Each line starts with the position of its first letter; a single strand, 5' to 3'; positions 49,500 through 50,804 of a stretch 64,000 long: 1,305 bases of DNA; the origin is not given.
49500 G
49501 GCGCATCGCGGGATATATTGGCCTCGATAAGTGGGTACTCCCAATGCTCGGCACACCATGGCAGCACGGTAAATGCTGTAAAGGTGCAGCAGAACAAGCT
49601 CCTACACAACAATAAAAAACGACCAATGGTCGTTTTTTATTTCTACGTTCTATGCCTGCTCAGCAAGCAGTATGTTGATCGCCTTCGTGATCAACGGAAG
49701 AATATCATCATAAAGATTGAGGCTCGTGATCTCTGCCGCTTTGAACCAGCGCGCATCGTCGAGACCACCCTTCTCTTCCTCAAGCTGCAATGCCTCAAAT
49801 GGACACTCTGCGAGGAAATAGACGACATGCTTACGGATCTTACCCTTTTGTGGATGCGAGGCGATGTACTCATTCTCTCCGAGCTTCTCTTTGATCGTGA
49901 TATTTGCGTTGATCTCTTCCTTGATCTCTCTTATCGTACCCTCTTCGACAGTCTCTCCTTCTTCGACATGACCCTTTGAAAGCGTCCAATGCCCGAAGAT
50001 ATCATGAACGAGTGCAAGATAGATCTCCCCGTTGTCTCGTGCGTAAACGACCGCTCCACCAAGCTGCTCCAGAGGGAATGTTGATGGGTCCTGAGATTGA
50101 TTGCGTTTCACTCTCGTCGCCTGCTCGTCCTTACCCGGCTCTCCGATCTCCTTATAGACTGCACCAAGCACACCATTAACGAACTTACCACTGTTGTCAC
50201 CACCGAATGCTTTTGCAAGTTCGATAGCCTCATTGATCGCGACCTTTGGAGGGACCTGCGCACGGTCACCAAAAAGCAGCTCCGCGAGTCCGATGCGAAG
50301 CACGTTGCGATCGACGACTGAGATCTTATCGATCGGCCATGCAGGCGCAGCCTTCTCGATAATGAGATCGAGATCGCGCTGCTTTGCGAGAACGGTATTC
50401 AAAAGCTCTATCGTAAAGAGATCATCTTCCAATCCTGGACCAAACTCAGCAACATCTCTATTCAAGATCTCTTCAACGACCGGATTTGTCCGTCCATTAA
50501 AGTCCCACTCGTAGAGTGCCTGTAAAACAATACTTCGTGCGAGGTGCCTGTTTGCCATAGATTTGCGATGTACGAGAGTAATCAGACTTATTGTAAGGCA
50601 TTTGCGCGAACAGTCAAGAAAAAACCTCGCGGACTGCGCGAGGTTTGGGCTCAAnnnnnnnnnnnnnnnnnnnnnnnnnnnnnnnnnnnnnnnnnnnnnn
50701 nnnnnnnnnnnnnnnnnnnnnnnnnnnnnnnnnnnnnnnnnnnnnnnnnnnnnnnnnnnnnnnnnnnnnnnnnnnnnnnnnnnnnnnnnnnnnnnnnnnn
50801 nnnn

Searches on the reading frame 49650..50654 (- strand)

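Call 16: search_protein_families(library=pfam, proteins=[window:49650-50654:-], max_evalue=0.001)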
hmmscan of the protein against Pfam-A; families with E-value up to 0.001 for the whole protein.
window:49650-50654:- (334 aa): 2 families
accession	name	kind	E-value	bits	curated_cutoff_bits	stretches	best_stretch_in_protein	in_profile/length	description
PF01029.23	NusB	-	2.5e-33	115.7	23.1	1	39-168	3-133/133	NusB family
PF00293.34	NUDIX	-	8.7e-15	55.3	21.1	1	203-312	9-121/134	NUDIX domain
